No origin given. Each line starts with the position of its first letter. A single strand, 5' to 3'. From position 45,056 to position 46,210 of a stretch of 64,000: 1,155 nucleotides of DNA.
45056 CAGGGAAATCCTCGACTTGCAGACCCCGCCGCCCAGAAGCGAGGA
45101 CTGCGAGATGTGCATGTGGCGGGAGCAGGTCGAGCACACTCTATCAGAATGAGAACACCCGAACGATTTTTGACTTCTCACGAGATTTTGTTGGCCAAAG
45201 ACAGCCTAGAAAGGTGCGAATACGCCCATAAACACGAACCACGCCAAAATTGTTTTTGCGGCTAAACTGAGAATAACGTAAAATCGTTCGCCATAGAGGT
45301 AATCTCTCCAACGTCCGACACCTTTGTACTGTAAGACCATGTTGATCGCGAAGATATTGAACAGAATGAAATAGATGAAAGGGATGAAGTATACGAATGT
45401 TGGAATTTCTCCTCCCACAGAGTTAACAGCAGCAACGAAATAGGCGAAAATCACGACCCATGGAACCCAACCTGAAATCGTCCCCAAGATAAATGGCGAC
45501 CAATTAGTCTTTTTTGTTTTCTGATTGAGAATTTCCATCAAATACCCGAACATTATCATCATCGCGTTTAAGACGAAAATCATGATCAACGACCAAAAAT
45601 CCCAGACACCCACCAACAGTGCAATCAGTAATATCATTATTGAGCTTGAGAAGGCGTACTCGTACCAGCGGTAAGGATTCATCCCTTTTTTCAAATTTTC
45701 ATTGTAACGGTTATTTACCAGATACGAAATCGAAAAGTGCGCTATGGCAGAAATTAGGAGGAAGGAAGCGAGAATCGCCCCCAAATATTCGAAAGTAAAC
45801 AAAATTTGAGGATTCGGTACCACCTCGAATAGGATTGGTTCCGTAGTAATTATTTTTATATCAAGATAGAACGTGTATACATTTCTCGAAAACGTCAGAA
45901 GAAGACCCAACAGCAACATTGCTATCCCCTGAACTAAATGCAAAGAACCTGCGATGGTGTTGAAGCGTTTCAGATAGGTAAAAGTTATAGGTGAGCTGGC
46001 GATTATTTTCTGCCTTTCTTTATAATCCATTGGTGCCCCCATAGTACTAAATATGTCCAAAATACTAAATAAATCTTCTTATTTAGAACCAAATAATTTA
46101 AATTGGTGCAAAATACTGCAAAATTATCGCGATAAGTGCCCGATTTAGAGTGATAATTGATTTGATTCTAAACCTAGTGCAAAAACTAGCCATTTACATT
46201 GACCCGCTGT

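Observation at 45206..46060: Heliorhodopsin gene in an AT-rich patch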

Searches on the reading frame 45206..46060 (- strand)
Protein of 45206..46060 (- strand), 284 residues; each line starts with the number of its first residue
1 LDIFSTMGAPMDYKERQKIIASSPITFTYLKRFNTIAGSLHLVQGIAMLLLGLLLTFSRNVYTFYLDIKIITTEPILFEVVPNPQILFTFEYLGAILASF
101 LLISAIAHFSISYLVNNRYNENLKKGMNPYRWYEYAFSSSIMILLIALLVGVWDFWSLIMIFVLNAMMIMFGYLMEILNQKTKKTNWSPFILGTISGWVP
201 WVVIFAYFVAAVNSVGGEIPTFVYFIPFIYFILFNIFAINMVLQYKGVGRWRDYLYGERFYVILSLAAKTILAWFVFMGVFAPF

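Call 3: search_protein_families(library=pfam, proteins=[window:45206-46060:-], max_evalue=0.01)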
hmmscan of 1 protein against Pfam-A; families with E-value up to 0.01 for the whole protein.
window:45206-46060:- (284 aa): 1 family
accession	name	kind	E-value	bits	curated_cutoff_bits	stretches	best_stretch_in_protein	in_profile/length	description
PF18761.7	Heliorhodopsin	-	2.1e-91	306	26.7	1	30-280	1-241/242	Heliorhodopsin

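Call 4: search_solved_structures(query=window:45206-46060:-, show_alignments=3, max_evalue=0.01)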
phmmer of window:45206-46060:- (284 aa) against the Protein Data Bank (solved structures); distinct sequences matched with E-value up to 0.01: 6.
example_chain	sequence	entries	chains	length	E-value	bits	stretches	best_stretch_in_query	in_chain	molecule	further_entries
6is6_A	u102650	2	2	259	7.2e-58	199.7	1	24-283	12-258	heliorhodopsin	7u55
7clj_A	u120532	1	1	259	1.6e-57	198.5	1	24-283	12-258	heliorhodopsin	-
9ljj_A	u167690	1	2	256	1.3e-44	156.2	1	29-283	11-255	Heliorhodopsin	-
6su3_X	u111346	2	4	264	1.4e-44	156.1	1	29-283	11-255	48C12 heliorhodopsin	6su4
6uh3_A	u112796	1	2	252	4.2e-44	154.5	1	29-280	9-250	Heliorhodopsin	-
9vfc_A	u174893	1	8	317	3.6e-36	128.5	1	95-283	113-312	heliorhodopsin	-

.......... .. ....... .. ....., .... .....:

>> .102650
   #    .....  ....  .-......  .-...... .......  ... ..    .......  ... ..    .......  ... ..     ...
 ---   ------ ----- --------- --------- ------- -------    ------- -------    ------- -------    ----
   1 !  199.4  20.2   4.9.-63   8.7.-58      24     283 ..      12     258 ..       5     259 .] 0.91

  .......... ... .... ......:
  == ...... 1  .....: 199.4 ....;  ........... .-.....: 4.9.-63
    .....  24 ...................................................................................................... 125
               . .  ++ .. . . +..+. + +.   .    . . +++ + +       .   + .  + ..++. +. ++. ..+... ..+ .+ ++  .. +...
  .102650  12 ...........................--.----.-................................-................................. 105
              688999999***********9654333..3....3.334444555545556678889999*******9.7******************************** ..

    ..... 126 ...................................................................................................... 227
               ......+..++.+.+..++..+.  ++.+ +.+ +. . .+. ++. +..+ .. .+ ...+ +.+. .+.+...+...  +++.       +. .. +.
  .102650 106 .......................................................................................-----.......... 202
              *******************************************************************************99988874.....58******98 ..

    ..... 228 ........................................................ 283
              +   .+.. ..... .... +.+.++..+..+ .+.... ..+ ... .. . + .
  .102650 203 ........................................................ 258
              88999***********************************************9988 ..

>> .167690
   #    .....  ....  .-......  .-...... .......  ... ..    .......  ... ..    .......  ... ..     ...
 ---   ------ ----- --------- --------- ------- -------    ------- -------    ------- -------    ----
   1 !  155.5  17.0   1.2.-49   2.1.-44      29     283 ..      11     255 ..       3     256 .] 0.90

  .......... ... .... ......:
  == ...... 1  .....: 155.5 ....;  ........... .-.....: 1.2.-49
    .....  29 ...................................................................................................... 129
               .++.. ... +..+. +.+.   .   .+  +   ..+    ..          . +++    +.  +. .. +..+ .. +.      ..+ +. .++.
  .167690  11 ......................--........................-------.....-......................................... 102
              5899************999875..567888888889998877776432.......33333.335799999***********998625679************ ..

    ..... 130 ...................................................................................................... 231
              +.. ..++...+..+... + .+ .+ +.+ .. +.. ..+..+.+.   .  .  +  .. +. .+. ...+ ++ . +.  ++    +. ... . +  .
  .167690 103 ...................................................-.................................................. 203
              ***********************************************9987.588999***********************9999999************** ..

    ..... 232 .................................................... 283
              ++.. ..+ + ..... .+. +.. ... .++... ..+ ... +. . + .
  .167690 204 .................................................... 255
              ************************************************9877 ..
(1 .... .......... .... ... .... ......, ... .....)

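Call 10: find_homologous_proteins(query=window:45206-46060:-)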
Query window:45206-46060:- (284 aa): 3836 proteins with E <= 0.001 among 7263 candidates; the best 120 are listed.
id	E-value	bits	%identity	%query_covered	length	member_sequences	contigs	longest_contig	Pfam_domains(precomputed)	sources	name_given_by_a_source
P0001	5.5e-164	563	94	96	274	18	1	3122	PF18761.8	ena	-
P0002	2.9e-163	560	93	96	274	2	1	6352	PF18761.8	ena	-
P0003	1.8e-144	499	84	96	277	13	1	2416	PF18761.8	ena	-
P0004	1.2e-142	493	82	96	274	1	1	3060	PF18761.8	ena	-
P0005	1.8e-142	492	82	96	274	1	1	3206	PF18761.8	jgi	-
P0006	2.8e-142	491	79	100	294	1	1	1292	PF18761.8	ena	-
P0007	1.4e-140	486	83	96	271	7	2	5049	PF18761.8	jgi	-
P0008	9.2e-139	480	79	96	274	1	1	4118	PF18761.8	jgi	jgi:uncharacterized membrane protein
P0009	2.7e-137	475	77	100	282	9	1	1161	PF18761.8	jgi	jgi:uncharacterized membrane protein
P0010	1.1e-135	470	77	96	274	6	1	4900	PF18761.8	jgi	jgi:hypothetical protein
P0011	3.9e-135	468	79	96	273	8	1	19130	PF18761.8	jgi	-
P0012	7.9e-135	467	78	96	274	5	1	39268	PF18761.8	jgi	jgi:hypothetical protein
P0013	2.1e-134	466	77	96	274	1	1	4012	PF18761.8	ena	-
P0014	4.1e-134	465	77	96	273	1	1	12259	PF18761.8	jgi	jgi:hypothetical protein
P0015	3.7e-133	462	77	96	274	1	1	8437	PF18761.8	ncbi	-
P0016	9.2e-133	460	77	96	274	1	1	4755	PF18761.8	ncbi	-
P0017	1.4e-132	460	77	96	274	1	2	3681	PF18761.8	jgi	jgi:hypothetical protein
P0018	1.9e-132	459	77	96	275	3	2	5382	PF18761.8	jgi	-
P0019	2.0e-132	459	77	96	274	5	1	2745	PF18761.8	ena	-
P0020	3.0e-132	459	78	96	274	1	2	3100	PF18761.8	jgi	jgi:uncharacterized membrane protein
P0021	3.0e-132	459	77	96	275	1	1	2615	PF18761.8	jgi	-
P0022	8.0e-132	457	75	96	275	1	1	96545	PF18761.8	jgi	jgi:hypothetical protein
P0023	9.5e-132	457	75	96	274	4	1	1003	PF18761.8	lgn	-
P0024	9.5e-132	457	76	96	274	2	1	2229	PF18761.8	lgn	-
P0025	1.0e-131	457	76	96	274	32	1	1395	PF18761.8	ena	-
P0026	1.3e-131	457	76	96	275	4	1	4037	PF18761.8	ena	-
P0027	1.4e-131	456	76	96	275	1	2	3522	PF18761.8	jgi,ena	-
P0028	1.5e-131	456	76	96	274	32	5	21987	PF18761.8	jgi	-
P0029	1.5e-131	456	76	96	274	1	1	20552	PF18761.8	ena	-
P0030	1.5e-131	456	76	96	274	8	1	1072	PF18761.8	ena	-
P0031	1.8e-131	456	75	96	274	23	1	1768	PF18761.8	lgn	-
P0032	1.9e-131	456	76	96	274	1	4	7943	PF18761.8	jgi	jgi:hypothetical protein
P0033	5.5e-131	454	76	96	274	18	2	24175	PF18761.8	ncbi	-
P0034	9.1e-131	454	76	96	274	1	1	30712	PF18761.8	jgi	-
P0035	1.1e-130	453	76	96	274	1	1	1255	PF18761.8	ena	-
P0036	1.2e-130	453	74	96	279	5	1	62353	PF18761.8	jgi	-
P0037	1.3e-130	453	76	96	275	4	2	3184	PF18761.8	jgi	-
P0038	1.4e-130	453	76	96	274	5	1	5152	PF18761.8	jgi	-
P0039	1.6e-130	453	77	96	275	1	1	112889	PF18761.8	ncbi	-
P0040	3.2e-130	452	76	96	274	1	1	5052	PF18761.8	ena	-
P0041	4.5e-130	451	75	96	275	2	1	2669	PF18761.8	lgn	-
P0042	7.5e-130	451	75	96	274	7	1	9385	PF18761.8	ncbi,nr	ncbi:MAG: heliorhodopsin HeR [Candidatus Bathyarchaeota archaeon]|nr:heliorhodopsin HeR [Candidatus 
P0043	9.4e-130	450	76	96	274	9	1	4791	PF18761.8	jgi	jgi:hypothetical protein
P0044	1.2e-129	450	75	96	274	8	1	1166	PF18761.8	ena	-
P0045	1.5e-129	450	76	96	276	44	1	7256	PF18761.8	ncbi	-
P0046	2.2e-129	449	75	96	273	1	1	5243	PF18761.8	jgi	-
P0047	2.6e-129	449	75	96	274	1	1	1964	PF18761.8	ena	-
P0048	3.8e-129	448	75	96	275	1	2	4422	PF18761.8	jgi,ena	-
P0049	5.7e-129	448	73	96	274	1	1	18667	PF18761.8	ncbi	-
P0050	9.0e-129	447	75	96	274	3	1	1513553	PF18761.8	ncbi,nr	ncbi:MAG: heliorhodopsin HeR [Candidatus Bathyarchaeota archaeon]|nr:MAG: heliorhodopsin HeR [Candid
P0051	9.2e-129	447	75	96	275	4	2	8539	PF18761.8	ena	-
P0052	1.2e-128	447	73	96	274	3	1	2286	PF18761.8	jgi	-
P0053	1.4e-128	447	73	96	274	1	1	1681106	PF18761.8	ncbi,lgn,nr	ncbi:MAG: heliorhodopsin HeR [Candidatus Bathyarchaeota archaeon]|nr:MAG: heliorhodopsin HeR [Candid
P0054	2.2e-128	446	72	96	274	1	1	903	PF18761.8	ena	-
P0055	5.0e-128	445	73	96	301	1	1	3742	PF18761.8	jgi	jgi:hypothetical protein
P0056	5.4e-128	445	73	96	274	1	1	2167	PF18761.8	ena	-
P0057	7.0e-128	444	74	96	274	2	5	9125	PF18761.8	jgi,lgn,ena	-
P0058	9.9e-128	444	73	96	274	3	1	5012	PF18761.8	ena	-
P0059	1.1e-127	444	73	96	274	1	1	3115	PF18761.8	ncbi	-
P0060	1.1e-127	444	74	96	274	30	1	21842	PF18761.8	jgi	-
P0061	1.2e-127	443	75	96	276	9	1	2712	PF18761.8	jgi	-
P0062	1.8e-127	443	74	96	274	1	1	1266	PF18761.8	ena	-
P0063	2.1e-127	443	74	96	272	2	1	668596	PF18761.8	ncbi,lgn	-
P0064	3.1e-127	442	74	96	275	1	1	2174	PF18761.8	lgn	-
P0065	4.0e-127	442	73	96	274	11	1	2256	PF18761.8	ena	-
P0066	4.3e-127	442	73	96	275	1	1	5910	PF18761.8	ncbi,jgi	jgi:sulfite exporter TauE/SafE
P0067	4.4e-127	442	73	96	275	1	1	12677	PF18761.8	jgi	-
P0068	6.1e-127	441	74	96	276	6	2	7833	PF18761.8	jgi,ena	-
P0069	1.1e-126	440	72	100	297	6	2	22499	PF18761.8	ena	-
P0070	1.3e-126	440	74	96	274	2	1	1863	PF18761.8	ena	-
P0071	1.9e-126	440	73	96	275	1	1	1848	PF18761.8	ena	-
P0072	2.5e-126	439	73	96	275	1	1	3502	PF18761.8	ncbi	-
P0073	2.5e-126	439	72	96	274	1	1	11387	PF18761.8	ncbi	-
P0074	2.5e-126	439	73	96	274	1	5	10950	PF18761.8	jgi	-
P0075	2.7e-126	439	72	96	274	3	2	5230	PF18761.8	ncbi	-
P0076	3.5e-126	439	73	96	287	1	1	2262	PF18761.8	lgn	-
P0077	3.6e-126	439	72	96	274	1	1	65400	PF18761.8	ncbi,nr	ncbi:MAG: heliorhodopsin HeR [Candidatus Bathyarchaeota archaeon]|nr:heliorhodopsin HeR [Candidatus 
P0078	5.2e-126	438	73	96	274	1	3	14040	PF18761.8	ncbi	-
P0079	6.3e-126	438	71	96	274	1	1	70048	PF18761.8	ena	-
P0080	8.1e-126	437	74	96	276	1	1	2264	PF18761.8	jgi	-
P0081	9.1e-126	437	72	96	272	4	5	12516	PF18761.8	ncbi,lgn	-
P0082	9.5e-126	437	74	96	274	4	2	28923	PF18761.8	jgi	-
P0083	1.2e-125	437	73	96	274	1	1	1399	PF18761.8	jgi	-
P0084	1.3e-125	437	74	96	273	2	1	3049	PF18761.8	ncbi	-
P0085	1.6e-125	436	76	96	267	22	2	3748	PF18761.8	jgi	-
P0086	1.8e-125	436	70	96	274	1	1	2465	PF18761.8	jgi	-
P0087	2.1e-125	436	73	96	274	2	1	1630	PF18761.8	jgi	jgi:hypothetical protein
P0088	2.2e-125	436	72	96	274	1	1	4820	PF18761.8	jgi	jgi:hypothetical protein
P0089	2.3e-125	436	74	96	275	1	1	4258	PF18761.8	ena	-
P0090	2.5e-125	436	73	96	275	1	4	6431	PF18761.8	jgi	jgi:uncharacterized membrane protein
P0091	2.7e-125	436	70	96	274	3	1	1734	PF18761.8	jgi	jgi:hypothetical protein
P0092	3.0e-125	436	73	96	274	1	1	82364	PF18761.8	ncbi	-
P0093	3.0e-125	436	74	96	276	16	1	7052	PF18761.8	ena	-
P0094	3.1e-125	436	73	96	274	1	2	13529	PF18761.8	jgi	-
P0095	3.4e-125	435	72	96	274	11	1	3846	PF18761.8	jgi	jgi:hypothetical protein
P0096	3.6e-125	435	73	96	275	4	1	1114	PF18761.8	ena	-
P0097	3.8e-125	435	72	96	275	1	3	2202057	PF18761.8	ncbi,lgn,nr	ncbi:MAG: heliorhodopsin HeR [Candidatus Bathyarchaeota archaeon]|nr:heliorhodopsin HeR [Candidatus 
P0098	3.8e-125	435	73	96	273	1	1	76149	PF18761.8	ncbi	-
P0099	3.8e-125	435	74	96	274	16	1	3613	PF18761.8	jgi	jgi:uncharacterized membrane protein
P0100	4.7e-125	435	74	96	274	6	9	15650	PF18761.8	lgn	-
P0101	5.5e-125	435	73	96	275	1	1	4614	PF18761.8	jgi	jgi:sulfite exporter TauE/SafE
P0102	8.8e-125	434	73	96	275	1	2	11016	PF18761.8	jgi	-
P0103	1.1e-124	434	70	100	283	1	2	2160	PF18761.8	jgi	jgi:hypothetical protein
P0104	1.1e-124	434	72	96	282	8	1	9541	PF18761.8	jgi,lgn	jgi:sulfite exporter TauE/SafE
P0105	1.2e-124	434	71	96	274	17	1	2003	PF18761.8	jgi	-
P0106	1.2e-124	434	73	96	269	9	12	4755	PF18761.8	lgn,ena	-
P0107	1.4e-124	433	70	96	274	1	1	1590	PF18761.8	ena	-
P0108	1.4e-124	433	72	96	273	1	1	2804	PF18761.8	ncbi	-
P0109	1.5e-124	433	73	96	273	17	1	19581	PF18761.8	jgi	-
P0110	1.6e-124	433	71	96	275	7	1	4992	PF18761.8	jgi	-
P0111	1.7e-124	433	72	96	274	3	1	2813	PF18761.8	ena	-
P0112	1.7e-124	433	72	96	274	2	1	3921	PF18761.8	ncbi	-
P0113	1.8e-124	433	71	96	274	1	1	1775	PF18761.8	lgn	-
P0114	1.9e-124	433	72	96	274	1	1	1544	PF18761.8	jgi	jgi:uncharacterized membrane protein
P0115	2.6e-124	433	73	96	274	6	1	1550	PF18761.8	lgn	-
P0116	2.9e-124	432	70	96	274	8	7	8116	PF18761.8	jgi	jgi:uncharacterized membrane protein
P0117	2.9e-124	432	72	96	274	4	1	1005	PF18761.8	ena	-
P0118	2.9e-124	432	70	96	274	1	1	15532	PF18761.8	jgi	-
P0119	3.0e-124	432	73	96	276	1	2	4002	PF18761.8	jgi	jgi:uncharacterized membrane protein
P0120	3.2e-124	432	71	96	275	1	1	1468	PF18761.8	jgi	jgi:hypothetical protein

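Call 13: search_solved_structures(query=window:45206-46030:-, show_alignments=5, max_evalue=1e-40)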
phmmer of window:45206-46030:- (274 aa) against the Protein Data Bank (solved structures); distinct sequences matched with E-value up to 1e-40: 5.
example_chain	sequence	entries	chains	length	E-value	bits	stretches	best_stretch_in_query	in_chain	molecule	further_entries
6is6_A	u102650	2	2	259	6.6e-58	199.8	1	14-273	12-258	heliorhodopsin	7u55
7clj_A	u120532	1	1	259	1.5e-57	198.6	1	14-273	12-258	heliorhodopsin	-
9ljj_A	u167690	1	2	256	1.2e-44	156.3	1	19-273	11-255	Heliorhodopsin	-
6su3_X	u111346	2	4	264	1.4e-44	156.1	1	19-273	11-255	48C12 heliorhodopsin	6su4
6uh3_A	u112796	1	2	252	3.2e-44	154.9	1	19-270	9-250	Heliorhodopsin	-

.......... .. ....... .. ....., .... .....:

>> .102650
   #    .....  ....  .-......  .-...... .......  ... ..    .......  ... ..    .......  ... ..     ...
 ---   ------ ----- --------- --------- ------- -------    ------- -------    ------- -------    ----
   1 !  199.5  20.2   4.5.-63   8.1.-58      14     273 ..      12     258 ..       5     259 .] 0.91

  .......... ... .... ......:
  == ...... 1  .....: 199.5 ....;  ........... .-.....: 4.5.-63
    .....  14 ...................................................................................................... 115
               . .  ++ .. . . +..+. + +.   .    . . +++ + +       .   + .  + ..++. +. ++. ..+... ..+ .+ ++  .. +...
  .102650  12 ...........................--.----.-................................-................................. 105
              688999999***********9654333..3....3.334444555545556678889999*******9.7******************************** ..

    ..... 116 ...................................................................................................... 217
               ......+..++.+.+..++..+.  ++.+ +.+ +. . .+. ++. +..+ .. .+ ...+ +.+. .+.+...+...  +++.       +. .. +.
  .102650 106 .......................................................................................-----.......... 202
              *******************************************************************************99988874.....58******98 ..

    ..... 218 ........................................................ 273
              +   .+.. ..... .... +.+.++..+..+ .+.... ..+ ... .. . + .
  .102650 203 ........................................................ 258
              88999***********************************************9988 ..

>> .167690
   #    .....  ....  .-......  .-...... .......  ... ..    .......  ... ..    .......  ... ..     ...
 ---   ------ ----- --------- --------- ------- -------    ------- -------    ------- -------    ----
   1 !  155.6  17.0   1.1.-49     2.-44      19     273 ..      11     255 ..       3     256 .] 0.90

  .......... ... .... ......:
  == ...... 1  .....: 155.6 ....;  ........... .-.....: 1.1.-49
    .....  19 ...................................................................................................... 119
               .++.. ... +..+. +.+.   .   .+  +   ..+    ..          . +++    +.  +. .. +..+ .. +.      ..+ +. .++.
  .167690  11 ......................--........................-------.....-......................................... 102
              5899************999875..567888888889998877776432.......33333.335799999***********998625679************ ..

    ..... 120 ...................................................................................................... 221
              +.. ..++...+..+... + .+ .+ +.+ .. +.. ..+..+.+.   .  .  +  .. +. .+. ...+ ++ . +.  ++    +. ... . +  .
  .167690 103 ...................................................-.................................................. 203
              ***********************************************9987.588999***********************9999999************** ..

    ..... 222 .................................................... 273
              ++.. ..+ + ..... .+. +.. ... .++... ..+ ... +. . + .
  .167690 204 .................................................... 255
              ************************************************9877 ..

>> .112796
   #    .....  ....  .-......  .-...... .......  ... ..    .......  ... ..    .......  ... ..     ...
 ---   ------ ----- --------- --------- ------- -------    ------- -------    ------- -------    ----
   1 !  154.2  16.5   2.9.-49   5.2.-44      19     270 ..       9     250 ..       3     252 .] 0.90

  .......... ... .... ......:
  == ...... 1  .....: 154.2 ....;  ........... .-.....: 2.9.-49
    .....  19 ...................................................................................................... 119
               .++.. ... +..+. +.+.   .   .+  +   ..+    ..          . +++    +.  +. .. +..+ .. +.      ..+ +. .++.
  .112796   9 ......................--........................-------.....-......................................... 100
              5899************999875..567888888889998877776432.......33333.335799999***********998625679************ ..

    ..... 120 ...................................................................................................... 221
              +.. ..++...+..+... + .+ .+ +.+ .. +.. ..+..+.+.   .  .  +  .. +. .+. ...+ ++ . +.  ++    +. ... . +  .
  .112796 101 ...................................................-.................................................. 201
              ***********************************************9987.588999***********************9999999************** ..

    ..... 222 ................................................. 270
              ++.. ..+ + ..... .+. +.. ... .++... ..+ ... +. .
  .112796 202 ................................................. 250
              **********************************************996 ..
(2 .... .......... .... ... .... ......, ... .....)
